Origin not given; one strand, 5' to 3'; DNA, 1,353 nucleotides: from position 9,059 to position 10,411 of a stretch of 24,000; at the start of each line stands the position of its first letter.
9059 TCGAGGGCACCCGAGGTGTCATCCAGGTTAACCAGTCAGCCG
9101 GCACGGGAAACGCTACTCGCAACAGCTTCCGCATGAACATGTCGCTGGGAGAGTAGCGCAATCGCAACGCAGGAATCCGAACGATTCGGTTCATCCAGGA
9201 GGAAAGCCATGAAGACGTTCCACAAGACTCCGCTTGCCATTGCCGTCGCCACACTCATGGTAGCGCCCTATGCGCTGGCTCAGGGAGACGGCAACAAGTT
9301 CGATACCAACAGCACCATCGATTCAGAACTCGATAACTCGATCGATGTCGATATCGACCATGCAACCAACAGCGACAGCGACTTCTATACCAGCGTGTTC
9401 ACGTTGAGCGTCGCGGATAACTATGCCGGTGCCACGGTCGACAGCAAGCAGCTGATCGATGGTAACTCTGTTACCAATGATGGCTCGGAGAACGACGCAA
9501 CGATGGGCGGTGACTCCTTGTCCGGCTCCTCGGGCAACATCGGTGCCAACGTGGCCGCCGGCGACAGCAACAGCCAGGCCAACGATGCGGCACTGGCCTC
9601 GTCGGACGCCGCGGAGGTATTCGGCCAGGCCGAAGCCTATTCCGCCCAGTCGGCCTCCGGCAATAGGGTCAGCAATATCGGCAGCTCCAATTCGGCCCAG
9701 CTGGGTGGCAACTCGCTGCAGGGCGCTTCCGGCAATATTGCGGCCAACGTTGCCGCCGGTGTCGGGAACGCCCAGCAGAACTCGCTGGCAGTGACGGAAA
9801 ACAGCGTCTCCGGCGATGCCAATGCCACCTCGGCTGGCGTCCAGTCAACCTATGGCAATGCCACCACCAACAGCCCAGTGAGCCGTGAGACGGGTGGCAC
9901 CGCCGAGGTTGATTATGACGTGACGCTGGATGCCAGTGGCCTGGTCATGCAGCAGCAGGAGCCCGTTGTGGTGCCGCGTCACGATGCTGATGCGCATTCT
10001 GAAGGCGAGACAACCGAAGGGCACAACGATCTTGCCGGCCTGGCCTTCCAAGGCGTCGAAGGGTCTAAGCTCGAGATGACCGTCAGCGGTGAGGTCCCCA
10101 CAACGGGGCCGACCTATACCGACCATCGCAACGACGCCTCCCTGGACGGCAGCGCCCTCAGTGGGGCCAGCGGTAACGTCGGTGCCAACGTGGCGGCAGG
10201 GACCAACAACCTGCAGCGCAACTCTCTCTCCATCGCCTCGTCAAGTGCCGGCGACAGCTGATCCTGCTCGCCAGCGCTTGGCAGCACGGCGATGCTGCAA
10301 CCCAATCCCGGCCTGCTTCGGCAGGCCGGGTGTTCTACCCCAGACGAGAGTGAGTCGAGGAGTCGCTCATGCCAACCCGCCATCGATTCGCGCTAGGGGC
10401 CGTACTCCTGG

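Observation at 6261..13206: Complete Fap-type functional-amyloid secretion and assembly locus (fapABCDEF-like) with an adjacent dedicated sigma-54 activator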

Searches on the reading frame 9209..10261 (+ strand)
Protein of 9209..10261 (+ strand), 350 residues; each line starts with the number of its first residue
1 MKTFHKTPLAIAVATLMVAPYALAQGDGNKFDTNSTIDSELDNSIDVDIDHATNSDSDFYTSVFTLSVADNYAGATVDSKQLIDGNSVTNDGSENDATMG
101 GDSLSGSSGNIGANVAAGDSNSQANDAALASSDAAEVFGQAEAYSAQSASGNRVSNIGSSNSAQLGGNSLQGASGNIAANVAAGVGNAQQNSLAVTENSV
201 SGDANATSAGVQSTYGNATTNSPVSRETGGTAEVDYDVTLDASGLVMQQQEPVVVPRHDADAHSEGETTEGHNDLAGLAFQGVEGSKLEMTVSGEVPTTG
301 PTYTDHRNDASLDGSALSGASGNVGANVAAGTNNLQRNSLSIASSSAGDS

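Call 3: search_protein_families(library=pfam, proteins=[window:9209-10261:+], max_evalue=0.1)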
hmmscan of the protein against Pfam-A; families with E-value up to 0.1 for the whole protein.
window:9209-10261:+ (350 aa): 0 families

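Call 4: search_protein_families(library=ncbifam, proteins=[window:9209-10261:+], max_evalue=0.1)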
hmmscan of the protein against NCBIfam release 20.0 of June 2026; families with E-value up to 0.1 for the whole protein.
window:9209-10261:+ (350 aa): 2 families
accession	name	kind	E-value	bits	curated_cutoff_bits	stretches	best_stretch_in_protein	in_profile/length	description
NF058558.2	AmldFbnFapC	equivalog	3.6e-56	191.2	195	1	7-346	8-318/321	amyloid-like fimbrin subunit FapC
NF058557.1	FblAmlydFapB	equivalog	1.3e-05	24.9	190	3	306-348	82-124/190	fibril amyloid subunit FapB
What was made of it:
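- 9209..10261 (+): fapC, the major amyloid subunit (350 aa) with three imperfect repeats and long acidic linkers. NCBIfam FapC NF058558: E 3.6e-56, 191.2 bits against a cut-off of 195 (call 4).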

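Call 14: find_encoding_contigs(protein=window:9209-10261:+, flank=10000, max_places=6)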
Protein window:9209-10261:+ (350 aa): no gene with exactly this product is on record in the collection.
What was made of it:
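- Tried and rejected: Exact look-up of the FapC contig (call 14): nothing found.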

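Call 17: search_solved_structures(query=window:9209-10258:+, max_evalue=0.01, show_alignments=1)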
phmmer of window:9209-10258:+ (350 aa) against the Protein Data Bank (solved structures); distinct sequences matched with E-value up to 0.01: 2.
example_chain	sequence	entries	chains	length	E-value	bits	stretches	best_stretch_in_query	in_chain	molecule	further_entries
9nqd_3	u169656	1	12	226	2.5e-15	60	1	75-202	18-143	Functional amyloid subunit FapC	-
9u4u_A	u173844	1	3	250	3.7e-15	59.5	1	75-202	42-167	Functional amyloid subunit FapC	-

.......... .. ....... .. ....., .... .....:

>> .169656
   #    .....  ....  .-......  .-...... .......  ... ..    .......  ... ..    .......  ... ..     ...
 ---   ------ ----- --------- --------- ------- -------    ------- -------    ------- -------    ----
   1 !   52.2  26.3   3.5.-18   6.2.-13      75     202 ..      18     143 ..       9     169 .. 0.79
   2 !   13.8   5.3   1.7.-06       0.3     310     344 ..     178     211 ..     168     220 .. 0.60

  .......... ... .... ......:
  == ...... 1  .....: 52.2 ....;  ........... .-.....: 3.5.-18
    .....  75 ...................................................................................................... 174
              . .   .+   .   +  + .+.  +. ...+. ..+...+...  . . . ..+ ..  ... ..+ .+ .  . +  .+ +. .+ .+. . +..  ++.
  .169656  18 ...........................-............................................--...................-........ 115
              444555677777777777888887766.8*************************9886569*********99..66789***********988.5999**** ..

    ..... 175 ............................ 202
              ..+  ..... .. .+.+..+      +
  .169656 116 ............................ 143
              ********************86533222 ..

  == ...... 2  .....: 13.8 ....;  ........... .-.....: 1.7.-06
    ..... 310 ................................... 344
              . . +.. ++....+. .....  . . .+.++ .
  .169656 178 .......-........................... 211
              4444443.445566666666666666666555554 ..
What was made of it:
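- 9209..10261 (+): It matches the cryo-EM FapC chains 9NQD/9U4U at E 2.5e-15 (call 17).
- On Fap functional-amyloid system: PDB FapC: 2.5e-15 (call 17).
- FapC matches the cryo-EM FapC chains at 2.5e-15 (call 17).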

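Call 47: search_protein_families(library=pfam, proteins=[L038:11280-12644:+, L032:11096-12508:+, L063:4931-6292:-, L031:3288-4637:+, L039:3348-4793:+, L017:3787-5175:-, L019:11035-12483:-], max_evalue=0.01)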
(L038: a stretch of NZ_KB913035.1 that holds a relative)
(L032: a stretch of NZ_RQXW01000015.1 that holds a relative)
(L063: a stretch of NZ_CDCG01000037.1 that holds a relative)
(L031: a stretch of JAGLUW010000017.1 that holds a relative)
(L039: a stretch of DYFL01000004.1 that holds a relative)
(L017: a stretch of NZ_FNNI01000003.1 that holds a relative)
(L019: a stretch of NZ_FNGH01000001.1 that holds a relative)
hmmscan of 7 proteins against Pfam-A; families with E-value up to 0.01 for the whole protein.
L038:11280-12644:+ (454 aa): 7 families
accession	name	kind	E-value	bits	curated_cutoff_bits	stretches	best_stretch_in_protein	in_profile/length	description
PF00158.32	Sigma54_activat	-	8.4e-72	240.8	20.2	1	149-315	1-167/168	Sigma-54 interaction domain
PF25601.1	AAA_lid_14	-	9.3e-24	83.5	27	1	321-400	1-80/87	AAA+ ATPase lid domain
PF14532.12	Sigma54_activ_2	-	7.6e-22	78.5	25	1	150-320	1-138/138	Sigma-54 interaction domain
PF20161.5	VpsR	-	1.1e-17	64.4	23.7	1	25-124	23-121/121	VpsR domain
PF02954.25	HTH_8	-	5.2e-09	36.1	22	1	411-448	5-42/42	Bacterial regulatory protein, Fis family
PF07728.20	AAA_5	-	6.7e-05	23.3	22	1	172-289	1-121/139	AAA domain (dynein-related subfamily)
PF00004.35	AAA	-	0.0063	17.4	21.2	0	173-290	1-109/131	ATPase family associated with various cellular activities (AAA)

L032:11096-12508:+ (470 aa): 11 families
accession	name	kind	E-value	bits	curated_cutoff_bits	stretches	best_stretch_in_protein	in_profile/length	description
PF00158.32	Sigma54_activat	-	2.6e-72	242.4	20.2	1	150-316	1-167/168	Sigma-54 interaction domain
PF14532.12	Sigma54_activ_2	-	3.6e-22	79.5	25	1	151-321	1-138/138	Sigma-54 interaction domain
PF25601.1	AAA_lid_14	-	1.9e-20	72.9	27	1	322-391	1-70/87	AAA+ ATPase lid domain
PF20161.5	VpsR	-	1.1e-16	61.1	23.7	1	10-119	8-115/121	VpsR domain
PF02954.25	HTH_8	-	3.6e-11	43.1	22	1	411-450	3-42/42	Bacterial regulatory protein, Fis family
PF07728.20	AAA_5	-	1.5e-07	32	22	1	173-291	1-122/139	AAA domain (dynein-related subfamily)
PF01078.27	Mg_chelatase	-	0.00035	20.5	20.3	0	229-291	93-157/207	Magnesium chelatase, subunit ChlI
PF00004.35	AAA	-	0.00097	20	21.2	1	174-305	1-125/131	ATPase family associated with various cellular activities (AAA)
PF12728.13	HTH_17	-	0.0016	19.1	27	1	430-448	5-23/51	Helix-turn-helix domain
PF18024.7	HTH_50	-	0.0044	17.1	27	1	405-452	3-49/50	Helix-turn-helix domain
PF13191.12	AAA_16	-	0.0095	16.9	32.6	0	151-210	3-63/167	AAA ATPase domain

L063:4931-6292:- (453 aa): 13 families
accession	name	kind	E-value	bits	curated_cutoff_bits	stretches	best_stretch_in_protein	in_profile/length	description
PF00158.32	Sigma54_activat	-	9.8e-67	224.3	20.2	1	153-318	2-167/168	Sigma-54 interaction domain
PF14532.12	Sigma54_activ_2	-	2.9e-23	83.1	25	1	154-323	2-138/138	Sigma-54 interaction domain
PF25601.1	AAA_lid_14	-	2e-20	72.8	27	1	324-395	1-75/87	AAA+ ATPase lid domain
PF20161.5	VpsR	-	3.5e-12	46.6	23.7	1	21-129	11-121/121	VpsR domain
PF00004.35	AAA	-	1.3e-06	29.4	21.2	1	176-294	1-110/131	ATPase family associated with various cellular activities (AAA)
PF07728.20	AAA_5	-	2.5e-06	28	22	1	175-294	1-123/139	AAA domain (dynein-related subfamily)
PF13191.12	AAA_16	-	0.00031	21.7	32.6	1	158-228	8-85/167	AAA ATPase domain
PF01078.27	Mg_chelatase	-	0.00031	20.6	20.3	0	231-293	93-157/207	Magnesium chelatase, subunit ChlI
PF02954.25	HTH_8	-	0.00033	20.7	22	1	411-449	3-41/42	Bacterial regulatory protein, Fis family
PF02796.21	HTH_7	-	0.00082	19.9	23.8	1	429-448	24-43/45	Helix-turn-helix domain of resolvase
PF12728.13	HTH_17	-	0.0013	19.4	27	1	430-452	5-27/51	Helix-turn-helix domain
PF13309.12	HTH_22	-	0.0016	18.9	29.6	1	429-447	44-62/63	HTH domain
PF13401.12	AAA_22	-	0.0093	16.7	27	0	175-213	7-45/130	AAA domain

L031:3288-4637:+ (449 aa): 7 families
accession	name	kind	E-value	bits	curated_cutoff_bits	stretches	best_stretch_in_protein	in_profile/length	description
PF00158.32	Sigma54_activat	-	5.5e-71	238.1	20.2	1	146-312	1-167/168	Sigma-54 interaction domain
PF14532.12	Sigma54_activ_2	-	1.3e-20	74.5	25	1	147-317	1-138/138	Sigma-54 interaction domain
PF25601.1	AAA_lid_14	-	3.8e-20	71.9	27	1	318-394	1-77/87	AAA+ ATPase lid domain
PF20161.5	VpsR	-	2.9e-13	50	23.7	1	7-120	9-121/121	VpsR domain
PF02954.25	HTH_8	-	9.9e-11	41.6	22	1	406-445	3-42/42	Bacterial regulatory protein, Fis family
PF07728.20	AAA_5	-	0.00057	20.3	22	1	170-287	2-122/139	AAA domain (dynein-related subfamily)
PF00004.35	AAA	-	0.0042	18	21.2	1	170-288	1-110/131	ATPase family associated with various cellular activities (AAA)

L039:3348-4793:+ (481 aa): 12 families
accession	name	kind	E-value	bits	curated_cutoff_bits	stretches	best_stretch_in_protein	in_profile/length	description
PF00158.32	Sigma54_activat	-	1.2e-71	240.2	20.2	1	178-344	1-167/168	Sigma-54 interaction domain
PF14532.12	Sigma54_activ_2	-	4.6e-22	79.2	25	1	179-349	1-138/138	Sigma-54 interaction domain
PF25601.1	AAA_lid_14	-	2.1e-21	75.9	27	1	350-428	1-79/87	AAA+ ATPase lid domain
PF20161.5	VpsR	-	7.4e-16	58.4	23.7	1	42-155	10-121/121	VpsR domain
PF02954.25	HTH_8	-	4.2e-09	36.4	22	1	438-476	3-41/42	Bacterial regulatory protein, Fis family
PF07728.20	AAA_5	-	0.00011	22.6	22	1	201-318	1-121/139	AAA domain (dynein-related subfamily)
PF00004.35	AAA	-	0.00012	22.9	21.2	1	202-333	1-125/131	ATPase family associated with various cellular activities (AAA)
PF13191.12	AAA_16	-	0.0004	21.3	32.6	1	183-254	7-85/167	AAA ATPase domain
PF13384.12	HTH_23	-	0.00046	20.4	24.6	1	440-473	5-37/50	Homeodomain-like domain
PF13518.12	HTH_28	-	0.0036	17.8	25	1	441-475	1-34/52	Helix-turn-helix domain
PF13556.12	HTH_30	-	0.007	16.6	27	0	446-472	5-31/59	PucR C-terminal helix-turn-helix domain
PF18024.7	HTH_50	-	0.0098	16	27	0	432-480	3-50/50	Helix-turn-helix domain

L017:3787-5175:- (462 aa): 10 families
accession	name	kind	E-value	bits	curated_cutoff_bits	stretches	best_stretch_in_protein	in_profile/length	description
PF00158.32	Sigma54_activat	-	2.9e-65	219.5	20.2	1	151-312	6-167/168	Sigma-54 interaction domain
PF25601.1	AAA_lid_14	-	7.5e-22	77.4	27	1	318-394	1-77/87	AAA+ ATPase lid domain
PF14532.12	Sigma54_activ_2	-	2.4e-19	70.4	25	1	152-317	6-138/138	Sigma-54 interaction domain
PF20161.5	VpsR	-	9.8e-08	32.2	23.7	1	5-114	11-117/121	VpsR domain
PF07728.20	AAA_5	-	1.4e-07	32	22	1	170-287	2-122/139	AAA domain (dynein-related subfamily)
PF02954.25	HTH_8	-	3.3e-07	30.4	22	1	408-446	3-41/42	Bacterial regulatory protein, Fis family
PF01078.27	Mg_chelatase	-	9e-07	28.9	20.3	1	227-268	95-136/207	Magnesium chelatase, subunit ChlI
PF02796.21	HTH_7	-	0.00018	22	23.8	1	421-445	19-43/45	Helix-turn-helix domain of resolvase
PF00004.35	AAA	-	0.0013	19.6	21.2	1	170-287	1-109/131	ATPase family associated with various cellular activities (AAA)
PF07724.20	AAA_2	-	0.0028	18.2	27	1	169-279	5-115/166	AAA domain (Cdc48 subfamily)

L019:11035-12483:- (482 aa): 10 families
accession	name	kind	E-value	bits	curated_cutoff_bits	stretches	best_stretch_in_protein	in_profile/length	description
PF00158.32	Sigma54_activat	-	4.4e-70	235.2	20.2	1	171-336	2-167/168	Sigma-54 interaction domain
PF25601.1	AAA_lid_14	-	1.9e-23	82.5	27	1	342-417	1-76/87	AAA+ ATPase lid domain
PF14532.12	Sigma54_activ_2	-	2.7e-21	76.7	25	1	171-341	1-138/138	Sigma-54 interaction domain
PF07728.20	AAA_5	-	7.5e-06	26.4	22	1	193-312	1-123/139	AAA domain (dynein-related subfamily)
PF02954.25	HTH_8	-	2.2e-05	24.5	22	1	432-468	5-41/42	Bacterial regulatory protein, Fis family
PF12728.13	HTH_17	-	0.0018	18.9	27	1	448-474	4-30/51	Helix-turn-helix domain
PF20161.5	VpsR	-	0.0026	17.9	23.7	1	58-133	37-112/121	VpsR domain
PF02796.21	HTH_7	-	0.0033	18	23.8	1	438-468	14-44/45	Helix-turn-helix domain of resolvase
PF00004.35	AAA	-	0.0071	17.2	21.2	0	195-326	2-126/131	ATPase family associated with various cellular activities (AAA)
PF13309.12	HTH_22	-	0.0081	16.6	29.6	0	445-466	41-62/63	HTH domain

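Call 74: search_protein_families(library=pfam, proteins=[L001:5337-5810:+, L035:4154-4552:+, L032:5824-6183:+, L019:6009-6449:+, L058:5874-6191:+], max_evalue=1)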
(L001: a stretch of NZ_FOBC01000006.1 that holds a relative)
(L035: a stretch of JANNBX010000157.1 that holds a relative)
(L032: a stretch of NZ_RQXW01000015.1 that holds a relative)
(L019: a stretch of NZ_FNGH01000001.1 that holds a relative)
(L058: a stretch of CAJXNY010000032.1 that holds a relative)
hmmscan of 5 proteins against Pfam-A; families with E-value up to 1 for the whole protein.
L001:5337-5810:+ (158 aa): 0 families

L035:4154-4552:+ (133 aa): 0 families

L032:5824-6183:+ (120 aa): 0 families

L019:6009-6449:+ (147 aa): 0 families

L058:5874-6191:+ (106 aa): 0 families

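Call 75: search_protein_families(library=ncbifam, proteins=[L001:5337-5810:+, L035:4154-4552:+, L032:5824-6183:+, L019:6009-6449:+, L001:5816-6331:+, L035:4570-5136:+], max_evalue=1)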
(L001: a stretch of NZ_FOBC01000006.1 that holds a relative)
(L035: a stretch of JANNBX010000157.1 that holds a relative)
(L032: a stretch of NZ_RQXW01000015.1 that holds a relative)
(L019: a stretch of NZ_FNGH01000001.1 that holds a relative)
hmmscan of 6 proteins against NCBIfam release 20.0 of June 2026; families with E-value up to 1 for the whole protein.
L001:5337-5810:+ (158 aa): 0 families

L035:4154-4552:+ (133 aa): 0 families

L032:5824-6183:+ (120 aa): 0 families

L019:6009-6449:+ (147 aa): 0 families

L001:5816-6331:+ (172 aa): 2 families
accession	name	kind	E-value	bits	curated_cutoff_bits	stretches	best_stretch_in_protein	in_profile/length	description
NF058617.1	chaperone_FapA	equivalog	2.5e-05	24.7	110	1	44-169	29-140/146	functional amyloid chaperone FapA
TIGR03625.1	L3_bact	equivalog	0.14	12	142.9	1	125-163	127-165/202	50S ribosomal protein L3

L035:4570-5136:+ (189 aa): 2 families
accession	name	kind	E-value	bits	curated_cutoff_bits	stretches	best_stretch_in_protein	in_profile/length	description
NF058617.1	chaperone_FapA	equivalog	4e-06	27.2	110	1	43-146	29-124/146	functional amyloid chaperone FapA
NF002056.0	PRK00886.1-5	equivalog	0.13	11.6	323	1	62-124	39-101/243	2-phosphosulfolactate phosphatase family protein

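Call 77: search_protein_families(library=ncbifam, proteins=[L017:1135-1842:+, L017:2623-3696:-, L021:1027-1740:+, L021:2447-3529:-], max_evalue=0.00001)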
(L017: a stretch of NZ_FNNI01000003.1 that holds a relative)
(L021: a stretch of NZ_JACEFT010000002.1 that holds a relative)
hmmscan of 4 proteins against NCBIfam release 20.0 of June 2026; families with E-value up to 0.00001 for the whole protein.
L017:1135-1842:+ (235 aa): 4 families
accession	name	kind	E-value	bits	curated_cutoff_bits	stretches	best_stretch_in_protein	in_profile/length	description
NF058616.2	C39_FapD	equivalog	4e-38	130.9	330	1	25-184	14-176/224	fibril amyloid maturation endopeptidase FapD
NF050078.1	pilus_FilB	exception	3.9e-35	121.6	475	1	42-184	52-195/277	putative pilus system C39 family peptidase FilB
TIGR03796.1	NHLM_micro_ABC1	equivalog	6.8e-11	41.1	853.3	1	61-190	12-130/710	NHLP family bacteriocin export ABC transporter peptidase/permease/ATPase subunit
NF045998.1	cleave_ABC_plasm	equivalog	7.5e-10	37.7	500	1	97-189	36-131/673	Mbov_0121 family peptidase domain-containing ABC transporter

L017:2623-3696:- (357 aa): 2 families
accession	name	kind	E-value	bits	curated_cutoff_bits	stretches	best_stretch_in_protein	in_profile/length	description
NF058560.1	FblAmlydTptrFapF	equivalog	1.7e-43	149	700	1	51-352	108-418/420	fibril amyloid transporter FapF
NF050079.1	pilus_FilC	exception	7.2e-25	88.1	630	1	101-353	147-377/384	putative pilus system protein FilC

L021:1027-1740:+ (237 aa): 4 families
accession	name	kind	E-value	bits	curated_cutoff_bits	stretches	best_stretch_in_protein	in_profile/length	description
NF058616.2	C39_FapD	equivalog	5e-39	133.9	330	1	26-187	15-177/224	fibril amyloid maturation endopeptidase FapD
NF050078.1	pilus_FilB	exception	6.1e-36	124.2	475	1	48-186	56-195/277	putative pilus system C39 family peptidase FilB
TIGR03796.1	NHLM_micro_ABC1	equivalog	1.1e-13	50.3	853.3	1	62-197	11-135/710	NHLP family bacteriocin export ABC transporter peptidase/permease/ATPase subunit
NF045998.1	cleave_ABC_plasm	equivalog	2.3e-10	39.4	500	1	101-195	38-135/673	Mbov_0121 family peptidase domain-containing ABC transporter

L021:2447-3529:- (360 aa): 2 families
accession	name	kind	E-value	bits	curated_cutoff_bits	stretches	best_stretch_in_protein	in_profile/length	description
NF058560.1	FblAmlydTptrFapF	equivalog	3.4e-45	154.6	700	1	34-355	90-418/420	fibril amyloid transporter FapF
NF050079.1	pilus_FilC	exception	2.4e-22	79.8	630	1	132-357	162-378/384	putative pilus system protein FilC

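Call 79: find_homologous_proteins(query=window:9209-10258:+, max_evalue=1e-10)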
Query window:9209-10258:+ (350 aa): 242 proteins with E <= 1e-10 among 8000 candidates; the best 120 are listed.
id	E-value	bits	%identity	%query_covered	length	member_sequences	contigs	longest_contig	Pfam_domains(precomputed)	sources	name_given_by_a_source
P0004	1.1e-207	707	100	100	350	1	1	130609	PF27129.1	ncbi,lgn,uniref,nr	ncbi:hypothetical protein FHR95_002829 [Halomonas fontilapidosi]|uniref:Adhesin n=1 Tax=Halomonas fo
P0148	9.4e-162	556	82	100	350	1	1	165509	PF27129.1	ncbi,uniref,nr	ncbi:hypothetical protein [Halomonas sp. NO4]|uniref:hypothetical protein n=1 Tax=Halomonas sp. NO4 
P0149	8.6e-146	503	76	97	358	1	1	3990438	PF27129.1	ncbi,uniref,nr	ncbi:hypothetical protein [Halomonas sp. CKK8]|uniref:hypothetical protein n=1 Tax=Halomonas sp. CKK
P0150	5.4e-101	356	58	99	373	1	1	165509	PF27129.1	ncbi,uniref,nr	ncbi:hypothetical protein [Halomonas sp. NO4]|uniref:hypothetical protein n=1 Tax=Halomonas sp. NO4 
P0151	1.1e-100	355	55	98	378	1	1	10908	PF27129.1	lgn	-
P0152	5.7e-94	333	56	99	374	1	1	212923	PF27129.1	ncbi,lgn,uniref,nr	ncbi:hypothetical protein [Halomonas daqiaonensis]|uniref:Adhesin n=1 Tax=Halomonas daqiaonensis Tax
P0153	1.8e-92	328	55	99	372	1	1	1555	PF27129.1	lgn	-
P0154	4.6e-92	327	54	99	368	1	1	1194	PF27129.1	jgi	-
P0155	6.9e-92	326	55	99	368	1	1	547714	PF27129.1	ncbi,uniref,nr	ncbi:hypothetical protein [Halomonas alimentaria]|uniref:hypothetical protein n=1 Tax=Halomonas alim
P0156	9.4e-92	326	55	99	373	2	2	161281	PF27129.1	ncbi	ncbi:MAG: hypothetical protein ACQEXC_07395 [Pseudomonadota bacterium]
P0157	1.5e-90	322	52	99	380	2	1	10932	PF27129.1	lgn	-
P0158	8.1e-90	320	53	99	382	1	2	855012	PF27129.1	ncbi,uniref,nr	ncbi:hypothetical protein OM427_08620 [Halomonas sp. 18H]|uniref:hypothetical protein n=1 Tax=Halomo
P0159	1.2e-88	316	51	99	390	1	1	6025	PF27129.1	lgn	-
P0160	3.2e-88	314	52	99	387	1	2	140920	PF27129.1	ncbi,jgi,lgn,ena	-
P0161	5.2e-88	314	55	98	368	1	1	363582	PF27129.1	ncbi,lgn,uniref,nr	ncbi:hypothetical protein [Halomonas ventosae]|uniref:Adhesin n=1 Tax=Halomonas ventosae TaxID=22900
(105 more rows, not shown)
